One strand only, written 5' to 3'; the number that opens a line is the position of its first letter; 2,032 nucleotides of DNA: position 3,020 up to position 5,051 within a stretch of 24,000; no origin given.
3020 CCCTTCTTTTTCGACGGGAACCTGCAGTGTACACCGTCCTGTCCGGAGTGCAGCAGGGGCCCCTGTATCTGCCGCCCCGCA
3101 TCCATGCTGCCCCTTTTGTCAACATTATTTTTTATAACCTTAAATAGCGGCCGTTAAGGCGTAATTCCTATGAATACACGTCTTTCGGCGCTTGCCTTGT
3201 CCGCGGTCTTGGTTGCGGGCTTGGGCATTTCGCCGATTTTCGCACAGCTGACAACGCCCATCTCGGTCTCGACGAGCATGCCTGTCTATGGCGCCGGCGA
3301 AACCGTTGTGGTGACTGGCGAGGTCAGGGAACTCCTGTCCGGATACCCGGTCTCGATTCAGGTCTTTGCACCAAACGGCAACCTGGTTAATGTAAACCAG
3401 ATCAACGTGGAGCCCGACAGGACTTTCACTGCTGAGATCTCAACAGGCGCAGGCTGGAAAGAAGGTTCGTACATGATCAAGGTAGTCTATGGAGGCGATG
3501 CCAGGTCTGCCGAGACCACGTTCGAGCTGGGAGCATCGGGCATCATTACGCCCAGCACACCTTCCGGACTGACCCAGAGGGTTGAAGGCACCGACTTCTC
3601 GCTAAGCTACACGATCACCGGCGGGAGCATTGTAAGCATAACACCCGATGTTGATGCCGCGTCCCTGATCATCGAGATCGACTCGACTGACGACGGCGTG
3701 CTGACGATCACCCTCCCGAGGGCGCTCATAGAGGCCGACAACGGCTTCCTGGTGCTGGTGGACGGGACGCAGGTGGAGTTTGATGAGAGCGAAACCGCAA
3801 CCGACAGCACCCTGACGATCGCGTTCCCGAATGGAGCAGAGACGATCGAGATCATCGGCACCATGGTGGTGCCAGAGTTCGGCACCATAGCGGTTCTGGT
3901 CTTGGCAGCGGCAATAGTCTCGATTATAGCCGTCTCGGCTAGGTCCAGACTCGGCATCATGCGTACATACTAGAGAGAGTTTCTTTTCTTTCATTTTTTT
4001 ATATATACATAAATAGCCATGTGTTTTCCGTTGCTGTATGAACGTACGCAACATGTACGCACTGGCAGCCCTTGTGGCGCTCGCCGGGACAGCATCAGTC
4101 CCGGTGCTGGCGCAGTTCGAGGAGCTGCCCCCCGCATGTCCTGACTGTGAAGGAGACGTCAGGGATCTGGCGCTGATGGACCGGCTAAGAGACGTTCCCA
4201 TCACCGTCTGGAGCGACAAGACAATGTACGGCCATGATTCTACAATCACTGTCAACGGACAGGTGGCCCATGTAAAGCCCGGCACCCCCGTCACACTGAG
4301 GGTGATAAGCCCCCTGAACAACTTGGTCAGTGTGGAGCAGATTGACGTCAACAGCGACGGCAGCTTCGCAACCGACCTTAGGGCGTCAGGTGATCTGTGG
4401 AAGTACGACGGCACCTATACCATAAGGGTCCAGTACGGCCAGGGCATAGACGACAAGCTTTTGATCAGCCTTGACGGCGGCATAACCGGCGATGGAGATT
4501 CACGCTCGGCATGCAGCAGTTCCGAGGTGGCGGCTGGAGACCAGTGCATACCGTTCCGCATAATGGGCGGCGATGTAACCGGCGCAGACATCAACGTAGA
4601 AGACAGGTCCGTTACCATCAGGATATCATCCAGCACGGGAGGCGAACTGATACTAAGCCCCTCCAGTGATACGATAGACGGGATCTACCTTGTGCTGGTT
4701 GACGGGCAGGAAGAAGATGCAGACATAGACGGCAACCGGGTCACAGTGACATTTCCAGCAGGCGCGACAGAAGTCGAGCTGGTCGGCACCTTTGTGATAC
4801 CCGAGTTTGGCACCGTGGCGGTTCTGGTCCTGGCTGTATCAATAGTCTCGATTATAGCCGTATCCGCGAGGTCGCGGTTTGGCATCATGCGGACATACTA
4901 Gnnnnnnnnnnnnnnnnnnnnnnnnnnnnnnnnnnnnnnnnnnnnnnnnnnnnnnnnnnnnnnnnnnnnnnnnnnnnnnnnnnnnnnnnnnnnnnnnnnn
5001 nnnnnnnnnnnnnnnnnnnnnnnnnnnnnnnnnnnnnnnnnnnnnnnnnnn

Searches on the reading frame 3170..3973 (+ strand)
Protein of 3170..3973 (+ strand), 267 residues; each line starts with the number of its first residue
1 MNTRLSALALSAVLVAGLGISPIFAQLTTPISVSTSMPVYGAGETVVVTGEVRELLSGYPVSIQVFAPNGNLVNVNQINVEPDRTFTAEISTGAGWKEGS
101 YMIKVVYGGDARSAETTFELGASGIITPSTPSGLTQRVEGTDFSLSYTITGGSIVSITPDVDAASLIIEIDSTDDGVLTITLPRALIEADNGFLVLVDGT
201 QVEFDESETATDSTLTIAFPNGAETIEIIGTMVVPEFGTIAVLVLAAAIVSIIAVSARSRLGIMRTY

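Call 86: search_protein_families(library=pfam, proteins=[window:3170-3973:+], max_evalue=0.001)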
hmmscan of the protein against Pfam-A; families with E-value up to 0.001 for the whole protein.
window:3170-3973:+ (267 aa): 1 family
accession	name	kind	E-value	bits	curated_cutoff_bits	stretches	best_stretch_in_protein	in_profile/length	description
PF01835.25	MG2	-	2.7e-05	24.9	32.8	1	37-118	8-94/96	MG2 domain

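Call 90: search_protein_families(library=ncbifam, proteins=[window:3170-3973:+], max_evalue=0.01)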
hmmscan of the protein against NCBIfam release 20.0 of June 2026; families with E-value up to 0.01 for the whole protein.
window:3170-3973:+ (267 aa): 1 family
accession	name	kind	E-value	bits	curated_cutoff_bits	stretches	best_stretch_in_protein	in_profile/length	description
TIGR04296.1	PEFG-CTERM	domain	9.6e-13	47.5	25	1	233-261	1-29/30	PEFG-CTERM sorting domain-containing protein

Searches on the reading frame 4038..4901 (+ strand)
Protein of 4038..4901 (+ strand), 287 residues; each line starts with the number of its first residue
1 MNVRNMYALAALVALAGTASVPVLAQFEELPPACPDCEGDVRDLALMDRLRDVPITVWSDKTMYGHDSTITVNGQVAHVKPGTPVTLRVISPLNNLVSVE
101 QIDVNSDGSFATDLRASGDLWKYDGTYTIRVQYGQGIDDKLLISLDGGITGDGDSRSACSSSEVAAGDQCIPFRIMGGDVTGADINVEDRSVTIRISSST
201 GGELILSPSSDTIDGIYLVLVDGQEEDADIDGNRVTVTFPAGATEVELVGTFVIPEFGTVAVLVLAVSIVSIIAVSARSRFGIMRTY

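Call 86: search_protein_families(library=pfam, proteins=[window:4038-4901:+], max_evalue=0.001)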
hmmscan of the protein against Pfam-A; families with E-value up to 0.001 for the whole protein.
window:4038-4901:+ (287 aa): 0 families

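Call 90: search_protein_families(library=ncbifam, proteins=[window:4038-4901:+], max_evalue=0.01)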
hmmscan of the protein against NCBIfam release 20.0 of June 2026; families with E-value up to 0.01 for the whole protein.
window:4038-4901:+ (287 aa): 1 family
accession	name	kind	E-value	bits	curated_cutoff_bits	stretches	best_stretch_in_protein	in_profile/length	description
TIGR04296.1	PEFG-CTERM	domain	5.8e-12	45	25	1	253-281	1-29/30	PEFG-CTERM sorting domain-containing protein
